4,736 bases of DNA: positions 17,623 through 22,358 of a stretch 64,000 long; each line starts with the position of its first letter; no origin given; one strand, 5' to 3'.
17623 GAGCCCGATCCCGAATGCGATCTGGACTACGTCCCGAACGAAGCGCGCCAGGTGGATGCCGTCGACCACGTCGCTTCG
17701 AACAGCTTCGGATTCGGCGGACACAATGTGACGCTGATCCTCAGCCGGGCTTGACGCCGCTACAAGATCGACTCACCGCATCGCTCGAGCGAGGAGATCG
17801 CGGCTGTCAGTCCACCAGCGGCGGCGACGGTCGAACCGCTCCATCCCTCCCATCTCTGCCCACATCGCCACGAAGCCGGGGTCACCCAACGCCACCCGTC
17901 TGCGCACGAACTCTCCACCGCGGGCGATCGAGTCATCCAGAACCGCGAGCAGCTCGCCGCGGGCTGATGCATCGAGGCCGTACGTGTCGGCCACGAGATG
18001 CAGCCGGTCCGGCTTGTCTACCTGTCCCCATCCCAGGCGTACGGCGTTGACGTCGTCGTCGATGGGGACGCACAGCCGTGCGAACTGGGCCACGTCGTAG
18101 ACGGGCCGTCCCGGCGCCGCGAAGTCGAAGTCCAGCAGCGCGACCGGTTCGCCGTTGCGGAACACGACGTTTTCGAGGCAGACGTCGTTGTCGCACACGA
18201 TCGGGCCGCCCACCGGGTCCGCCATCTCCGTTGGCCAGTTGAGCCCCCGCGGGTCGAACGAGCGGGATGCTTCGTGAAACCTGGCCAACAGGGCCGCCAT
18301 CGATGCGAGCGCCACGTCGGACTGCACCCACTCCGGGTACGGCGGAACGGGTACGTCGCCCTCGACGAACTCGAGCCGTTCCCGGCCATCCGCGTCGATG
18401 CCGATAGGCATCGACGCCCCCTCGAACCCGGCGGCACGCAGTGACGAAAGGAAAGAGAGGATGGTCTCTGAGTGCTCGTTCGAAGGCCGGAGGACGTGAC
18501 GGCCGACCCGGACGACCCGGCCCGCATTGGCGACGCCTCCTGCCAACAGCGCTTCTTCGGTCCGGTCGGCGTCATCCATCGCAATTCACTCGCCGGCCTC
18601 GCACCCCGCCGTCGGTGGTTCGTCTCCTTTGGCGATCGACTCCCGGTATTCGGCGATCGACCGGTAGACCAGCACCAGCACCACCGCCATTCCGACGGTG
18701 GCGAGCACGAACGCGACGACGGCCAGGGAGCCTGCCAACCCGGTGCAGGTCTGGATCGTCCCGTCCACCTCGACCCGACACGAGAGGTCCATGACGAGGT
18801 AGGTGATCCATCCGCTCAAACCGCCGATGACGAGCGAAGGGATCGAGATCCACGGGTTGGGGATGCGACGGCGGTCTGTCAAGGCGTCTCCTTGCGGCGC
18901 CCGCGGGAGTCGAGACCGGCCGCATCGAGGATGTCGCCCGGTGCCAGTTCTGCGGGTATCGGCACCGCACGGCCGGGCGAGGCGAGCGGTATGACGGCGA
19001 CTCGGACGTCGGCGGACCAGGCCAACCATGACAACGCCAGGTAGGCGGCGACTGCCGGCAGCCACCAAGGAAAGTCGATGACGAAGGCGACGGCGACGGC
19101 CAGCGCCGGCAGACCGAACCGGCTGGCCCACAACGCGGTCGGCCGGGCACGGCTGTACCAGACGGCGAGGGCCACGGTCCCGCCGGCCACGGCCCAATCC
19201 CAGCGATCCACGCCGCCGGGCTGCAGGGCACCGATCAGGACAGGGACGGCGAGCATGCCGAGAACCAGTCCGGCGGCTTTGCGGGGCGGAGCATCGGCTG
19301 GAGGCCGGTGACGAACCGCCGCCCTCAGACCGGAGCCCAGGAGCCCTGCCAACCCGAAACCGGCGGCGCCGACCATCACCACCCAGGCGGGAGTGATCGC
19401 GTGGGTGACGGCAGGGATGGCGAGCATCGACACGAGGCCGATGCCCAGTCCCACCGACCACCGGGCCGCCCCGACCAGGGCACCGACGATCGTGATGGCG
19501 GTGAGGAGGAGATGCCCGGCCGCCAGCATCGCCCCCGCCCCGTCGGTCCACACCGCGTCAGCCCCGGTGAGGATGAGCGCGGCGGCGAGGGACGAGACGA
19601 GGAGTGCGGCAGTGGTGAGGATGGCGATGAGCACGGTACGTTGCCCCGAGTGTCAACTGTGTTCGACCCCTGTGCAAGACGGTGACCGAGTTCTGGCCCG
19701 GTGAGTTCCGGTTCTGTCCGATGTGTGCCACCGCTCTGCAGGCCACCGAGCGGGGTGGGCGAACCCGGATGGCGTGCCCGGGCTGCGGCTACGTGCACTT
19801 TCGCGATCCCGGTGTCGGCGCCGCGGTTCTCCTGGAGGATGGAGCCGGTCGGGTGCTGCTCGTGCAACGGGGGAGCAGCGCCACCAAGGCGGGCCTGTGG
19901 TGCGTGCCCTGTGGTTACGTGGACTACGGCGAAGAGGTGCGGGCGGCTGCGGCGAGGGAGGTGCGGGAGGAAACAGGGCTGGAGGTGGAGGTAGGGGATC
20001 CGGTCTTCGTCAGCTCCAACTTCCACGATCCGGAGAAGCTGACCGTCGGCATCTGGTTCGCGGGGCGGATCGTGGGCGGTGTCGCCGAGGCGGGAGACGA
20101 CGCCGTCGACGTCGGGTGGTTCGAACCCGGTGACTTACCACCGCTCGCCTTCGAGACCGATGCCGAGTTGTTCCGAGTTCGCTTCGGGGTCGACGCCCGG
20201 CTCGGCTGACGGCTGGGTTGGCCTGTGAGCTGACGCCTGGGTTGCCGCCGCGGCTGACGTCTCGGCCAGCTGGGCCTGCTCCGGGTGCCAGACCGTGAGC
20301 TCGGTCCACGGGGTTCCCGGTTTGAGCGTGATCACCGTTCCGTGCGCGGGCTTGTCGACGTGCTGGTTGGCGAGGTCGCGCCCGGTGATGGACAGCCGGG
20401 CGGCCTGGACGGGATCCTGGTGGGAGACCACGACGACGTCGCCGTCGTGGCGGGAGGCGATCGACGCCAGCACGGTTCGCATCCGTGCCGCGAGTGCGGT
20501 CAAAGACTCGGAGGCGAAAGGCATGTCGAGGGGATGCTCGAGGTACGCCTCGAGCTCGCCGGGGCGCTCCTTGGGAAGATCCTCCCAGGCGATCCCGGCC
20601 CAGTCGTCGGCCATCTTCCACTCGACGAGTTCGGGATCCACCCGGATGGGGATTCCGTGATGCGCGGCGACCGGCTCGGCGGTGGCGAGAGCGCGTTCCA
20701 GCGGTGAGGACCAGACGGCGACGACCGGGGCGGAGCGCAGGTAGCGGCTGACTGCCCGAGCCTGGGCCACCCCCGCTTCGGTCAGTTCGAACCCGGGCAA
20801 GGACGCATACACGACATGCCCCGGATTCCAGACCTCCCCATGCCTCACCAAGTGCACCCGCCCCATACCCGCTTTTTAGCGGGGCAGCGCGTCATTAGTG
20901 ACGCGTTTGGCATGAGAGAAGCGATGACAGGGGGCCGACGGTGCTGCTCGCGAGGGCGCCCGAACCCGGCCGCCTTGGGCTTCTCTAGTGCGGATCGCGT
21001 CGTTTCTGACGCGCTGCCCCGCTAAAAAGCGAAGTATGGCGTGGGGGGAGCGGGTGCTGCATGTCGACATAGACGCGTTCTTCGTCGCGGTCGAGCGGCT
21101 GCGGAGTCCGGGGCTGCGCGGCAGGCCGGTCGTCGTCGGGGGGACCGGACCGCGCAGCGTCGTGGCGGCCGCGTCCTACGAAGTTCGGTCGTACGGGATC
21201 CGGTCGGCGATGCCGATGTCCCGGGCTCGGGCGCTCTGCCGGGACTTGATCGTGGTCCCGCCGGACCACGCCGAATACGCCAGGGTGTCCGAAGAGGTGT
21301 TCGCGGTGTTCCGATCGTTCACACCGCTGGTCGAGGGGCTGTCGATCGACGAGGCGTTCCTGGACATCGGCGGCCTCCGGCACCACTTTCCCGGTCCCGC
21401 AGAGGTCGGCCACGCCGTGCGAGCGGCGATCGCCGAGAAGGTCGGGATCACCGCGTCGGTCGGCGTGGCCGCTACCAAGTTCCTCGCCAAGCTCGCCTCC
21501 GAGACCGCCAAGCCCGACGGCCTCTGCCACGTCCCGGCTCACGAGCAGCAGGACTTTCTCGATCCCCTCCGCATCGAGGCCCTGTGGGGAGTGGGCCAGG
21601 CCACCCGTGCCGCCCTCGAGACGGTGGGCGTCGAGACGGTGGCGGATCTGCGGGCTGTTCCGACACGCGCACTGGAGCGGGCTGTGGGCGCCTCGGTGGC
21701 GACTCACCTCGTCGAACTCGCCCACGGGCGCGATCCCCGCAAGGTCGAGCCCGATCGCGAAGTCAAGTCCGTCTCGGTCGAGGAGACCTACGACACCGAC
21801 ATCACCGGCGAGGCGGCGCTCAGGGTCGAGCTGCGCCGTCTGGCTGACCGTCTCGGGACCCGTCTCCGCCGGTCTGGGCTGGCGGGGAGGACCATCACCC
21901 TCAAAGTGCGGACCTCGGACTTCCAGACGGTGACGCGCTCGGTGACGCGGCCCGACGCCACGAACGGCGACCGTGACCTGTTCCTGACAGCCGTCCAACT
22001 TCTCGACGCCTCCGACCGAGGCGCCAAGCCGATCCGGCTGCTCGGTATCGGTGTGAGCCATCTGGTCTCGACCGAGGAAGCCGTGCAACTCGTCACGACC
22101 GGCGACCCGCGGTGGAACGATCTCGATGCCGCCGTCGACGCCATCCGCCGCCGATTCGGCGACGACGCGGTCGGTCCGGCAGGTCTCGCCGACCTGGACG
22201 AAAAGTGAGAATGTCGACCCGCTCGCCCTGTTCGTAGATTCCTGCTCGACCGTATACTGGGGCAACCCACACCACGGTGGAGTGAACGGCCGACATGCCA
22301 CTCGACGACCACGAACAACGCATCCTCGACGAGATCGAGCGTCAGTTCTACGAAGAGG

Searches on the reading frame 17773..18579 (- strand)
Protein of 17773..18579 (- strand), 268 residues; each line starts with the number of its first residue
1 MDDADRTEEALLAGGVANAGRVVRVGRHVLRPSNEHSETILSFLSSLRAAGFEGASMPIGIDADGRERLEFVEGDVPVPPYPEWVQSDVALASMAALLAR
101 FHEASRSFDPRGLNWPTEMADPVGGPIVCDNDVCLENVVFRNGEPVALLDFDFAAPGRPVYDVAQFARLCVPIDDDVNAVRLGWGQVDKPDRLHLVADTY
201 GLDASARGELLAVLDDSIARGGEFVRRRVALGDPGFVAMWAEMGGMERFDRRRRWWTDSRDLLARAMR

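Call 61: search_protein_families(library=pfam, proteins=[window:17773-18579:-], max_evalue=0.00001)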
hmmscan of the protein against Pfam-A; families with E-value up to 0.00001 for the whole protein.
window:17773-18579:- (268 aa): 1 family
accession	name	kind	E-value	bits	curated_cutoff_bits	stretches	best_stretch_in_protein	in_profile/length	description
PF01636.29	APH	-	6.6e-09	36.3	23.2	1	126-186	168-230/239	Phosphotransferase enzyme family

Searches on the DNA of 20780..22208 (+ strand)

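Call 31: search_rna_families(source=window, start=20780, end=21120, threshold=evalue, max_evalue=10)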
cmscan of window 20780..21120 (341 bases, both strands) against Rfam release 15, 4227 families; matches with E-value up to 10: 0.
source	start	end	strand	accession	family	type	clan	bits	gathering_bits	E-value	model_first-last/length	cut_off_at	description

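Call 78: search_dna_similar(query=window:20871-21030:+, collection=phages, mode=distant, max_evalue=1, max_rows=10)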
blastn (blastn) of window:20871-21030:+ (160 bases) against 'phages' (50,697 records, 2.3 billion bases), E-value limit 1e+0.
No match.

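Call 89: search_with_rna_model(model_id=R1, sources=[L064, L065, L066, L067], max_evalue=1, filters=off)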
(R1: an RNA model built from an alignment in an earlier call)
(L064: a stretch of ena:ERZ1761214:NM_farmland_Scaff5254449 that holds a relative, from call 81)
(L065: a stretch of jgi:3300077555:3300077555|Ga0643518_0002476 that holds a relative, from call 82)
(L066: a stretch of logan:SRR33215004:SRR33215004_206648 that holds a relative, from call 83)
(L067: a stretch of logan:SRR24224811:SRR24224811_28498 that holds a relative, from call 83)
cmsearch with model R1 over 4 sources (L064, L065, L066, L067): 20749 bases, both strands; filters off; matches with E-value up to 1: 6.
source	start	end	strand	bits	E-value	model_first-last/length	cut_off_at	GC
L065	1948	1983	+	22.3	3.4e-05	16-51/51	no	0.53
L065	1095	1132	+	20.1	0.00014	14-51/51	no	0.61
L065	1944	1968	-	18.3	0.00046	17-41/51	no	0.56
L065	1084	1117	-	16.5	0.0015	17-50/51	no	0.59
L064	1932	1981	+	12.4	0.022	1-51/51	no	0.58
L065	3567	3627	-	9.9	0.11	17-48/51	no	0.64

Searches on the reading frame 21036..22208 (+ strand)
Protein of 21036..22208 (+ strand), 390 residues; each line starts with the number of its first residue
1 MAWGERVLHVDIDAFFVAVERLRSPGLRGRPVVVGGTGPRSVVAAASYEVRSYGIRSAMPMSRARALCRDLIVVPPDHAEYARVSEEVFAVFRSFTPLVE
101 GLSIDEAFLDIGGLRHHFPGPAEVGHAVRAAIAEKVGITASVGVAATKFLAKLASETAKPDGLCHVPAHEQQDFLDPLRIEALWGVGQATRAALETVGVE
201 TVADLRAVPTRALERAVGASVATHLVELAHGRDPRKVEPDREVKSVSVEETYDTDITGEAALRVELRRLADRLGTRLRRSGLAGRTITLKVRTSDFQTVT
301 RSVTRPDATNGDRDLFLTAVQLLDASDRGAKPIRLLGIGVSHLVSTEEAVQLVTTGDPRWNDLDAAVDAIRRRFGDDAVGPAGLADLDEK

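Call 11: search_protein_families(library=pfam, proteins=[window:21036-22208:+])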
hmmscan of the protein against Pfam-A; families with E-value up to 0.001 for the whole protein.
window:21036-22208:+ (390 aa): 4 families
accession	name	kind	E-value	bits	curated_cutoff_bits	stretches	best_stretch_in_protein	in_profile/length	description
PF00817.25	IMS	-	1.1e-51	175.1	23.2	1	10-156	1-148/148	impB/mucB/samB family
PF11799.13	IMS_C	-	2.4e-30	105.6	20.7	1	244-352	2-107/109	impB/mucB/samB family C-terminal domain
PF21999.2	IMS_HHH_1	-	5.6e-06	27.2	27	1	183-233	3-53/53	DNA polymerase-iota, thumb domain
PF11798.14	IMS_HHH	-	0.00046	20.7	24.4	0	171-199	4-32/32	IMS family HHH motif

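Call 79: find_homologous_proteins(query=window:21036-22208:+, max_evalue=1e-60)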
Query window:21036-22208:+ (390 aa): 7903 proteins with E <= 1e-60 among 8000 candidates; the best 120 are listed.
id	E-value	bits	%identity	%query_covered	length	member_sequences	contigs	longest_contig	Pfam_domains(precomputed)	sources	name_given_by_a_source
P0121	5.5e-243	824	100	98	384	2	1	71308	PF11799.14,PF00817.26,PF21999.3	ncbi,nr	ncbi:MAG TPA: DNA polymerase IV [Acidimicrobiia bacterium]|nr:DNA polymerase IV [Acidimicrobiia bact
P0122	4.1e-188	643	77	98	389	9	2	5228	PF11799.14,PF00817.26,PF11798.15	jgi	jgi:DNA polymerase-4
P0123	5.2e-184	630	77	98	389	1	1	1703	PF11799.14,PF00817.26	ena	-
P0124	3.3e-183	627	74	99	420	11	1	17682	PF11799.14,PF00817.26,PF21999.3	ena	-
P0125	1.1e-182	625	75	98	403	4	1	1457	PF11799.14,PF00817.26,PF11798.15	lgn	-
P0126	5.4e-181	620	75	98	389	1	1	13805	PF11799.14,PF00817.26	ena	-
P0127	3.5e-180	617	77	96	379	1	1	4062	PF11799.14,PF00817.26,PF21999.3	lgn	-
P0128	5.5e-180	616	78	96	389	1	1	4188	PF11799.14,PF00817.26,PF11798.15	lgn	-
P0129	1.2e-179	615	75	98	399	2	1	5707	PF11799.14,PF00817.26,PF21999.3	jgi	jgi:DNA polymerase IV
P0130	9.1e-179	612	73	98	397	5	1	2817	PF11799.14,PF00817.26,PF21999.3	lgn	-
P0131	5.9e-178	610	76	96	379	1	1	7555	PF11799.14,PF00817.26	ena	-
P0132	6.3e-177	606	75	98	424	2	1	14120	PF11799.14,PF00817.26,PF11798.15,PF21999.3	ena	-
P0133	1.7e-176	605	73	98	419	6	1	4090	PF11799.14,PF00817.26,PF21999.3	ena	-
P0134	7.5e-175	600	76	96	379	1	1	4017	PF11799.14,PF00817.26,PF21999.3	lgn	-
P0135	4.5e-174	597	71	99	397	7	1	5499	PF11799.14,PF00817.26,PF11798.15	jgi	jgi:nucleotidyltransferase/DNA polymerase involved in DNA repair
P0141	2.6e-169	581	72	98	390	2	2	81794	PF11799.14,PF00817.26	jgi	jgi:DNA polymerase IV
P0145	2.4e-146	506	63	98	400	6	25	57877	PF11799.14,PF00817.26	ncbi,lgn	ncbi:MAG TPA: DNA polymerase IV [Acidimicrobiia bacterium]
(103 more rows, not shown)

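Call 81: find_encoding_contigs(protein=P0126, flank=2000, max_places=2)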
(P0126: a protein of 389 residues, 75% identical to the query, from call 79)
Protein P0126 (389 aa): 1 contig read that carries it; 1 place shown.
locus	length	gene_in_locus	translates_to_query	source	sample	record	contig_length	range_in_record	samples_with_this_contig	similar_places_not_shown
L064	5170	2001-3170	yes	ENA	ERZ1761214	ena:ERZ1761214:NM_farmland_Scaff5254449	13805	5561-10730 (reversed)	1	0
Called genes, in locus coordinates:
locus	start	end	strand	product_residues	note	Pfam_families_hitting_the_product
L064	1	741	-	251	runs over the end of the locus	-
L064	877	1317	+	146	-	PF00293:NUDIX, PF14815:NUDIX_4 (weak)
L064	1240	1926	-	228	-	PF00300:His_Phos_1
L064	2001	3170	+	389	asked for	PF00817:IMS, PF11799:IMS_C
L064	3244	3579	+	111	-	PF11239:DUF3040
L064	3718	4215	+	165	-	PF00376:MerR (weak), PF13411:MerR_1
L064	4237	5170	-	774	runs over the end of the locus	PF11992:TgpA_N, PF01841:Transglut_core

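Call 82: find_encoding_contigs(protein=P0141, flank=2000, max_places=2)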
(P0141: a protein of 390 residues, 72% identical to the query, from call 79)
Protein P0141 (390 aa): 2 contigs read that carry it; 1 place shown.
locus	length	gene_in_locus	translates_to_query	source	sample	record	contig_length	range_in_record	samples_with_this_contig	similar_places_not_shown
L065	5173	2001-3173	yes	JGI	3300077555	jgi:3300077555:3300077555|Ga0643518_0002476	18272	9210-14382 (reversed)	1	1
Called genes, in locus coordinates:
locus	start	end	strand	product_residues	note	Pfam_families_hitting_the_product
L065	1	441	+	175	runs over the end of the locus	PF14803:Zn_ribbon_Nudix (faint), PF00293:NUDIX, PF14815:NUDIX_4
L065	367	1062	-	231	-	PF00300:His_Phos_1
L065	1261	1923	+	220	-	PF01841:Transglut_core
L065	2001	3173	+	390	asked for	PF00817:IMS, PF11799:IMS_C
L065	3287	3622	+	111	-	PF11239:DUF3040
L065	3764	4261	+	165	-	PF00376:MerR (faint), PF13411:MerR_1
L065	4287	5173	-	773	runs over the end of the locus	PF11992:TgpA_N, PF01841:Transglut_core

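Call 83: find_encoding_contigs(protein=P0145, flank=2000, max_places=2)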
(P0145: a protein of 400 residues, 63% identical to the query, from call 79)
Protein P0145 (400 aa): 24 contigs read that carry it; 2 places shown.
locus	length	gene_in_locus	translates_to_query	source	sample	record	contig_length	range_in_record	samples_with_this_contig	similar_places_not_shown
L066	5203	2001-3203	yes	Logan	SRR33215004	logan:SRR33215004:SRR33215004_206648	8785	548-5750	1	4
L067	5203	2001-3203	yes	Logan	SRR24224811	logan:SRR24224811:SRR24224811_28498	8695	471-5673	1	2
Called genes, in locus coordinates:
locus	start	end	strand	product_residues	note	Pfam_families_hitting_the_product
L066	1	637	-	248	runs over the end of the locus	-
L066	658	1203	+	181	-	PF00293:NUDIX, PF14815:NUDIX_4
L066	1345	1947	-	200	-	PF00300:His_Phos_1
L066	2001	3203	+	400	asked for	PF00817:IMS, PF11799:IMS_C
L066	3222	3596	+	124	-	PF11239:DUF3040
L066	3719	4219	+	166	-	PF00376:MerR (weak), PF13411:MerR_1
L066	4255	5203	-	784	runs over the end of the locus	PF11992:TgpA_N, PF01841:Transglut_core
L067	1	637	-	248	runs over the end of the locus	-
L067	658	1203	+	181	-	PF00293:NUDIX, PF14815:NUDIX_4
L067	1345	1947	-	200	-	PF00300:His_Phos_1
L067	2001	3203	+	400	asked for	PF00817:IMS, PF11799:IMS_C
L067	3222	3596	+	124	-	PF11239:DUF3040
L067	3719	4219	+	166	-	PF00376:MerR (weak), PF13411:MerR_1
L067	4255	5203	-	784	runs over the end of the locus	PF11992:TgpA_N, PF01841:Transglut_core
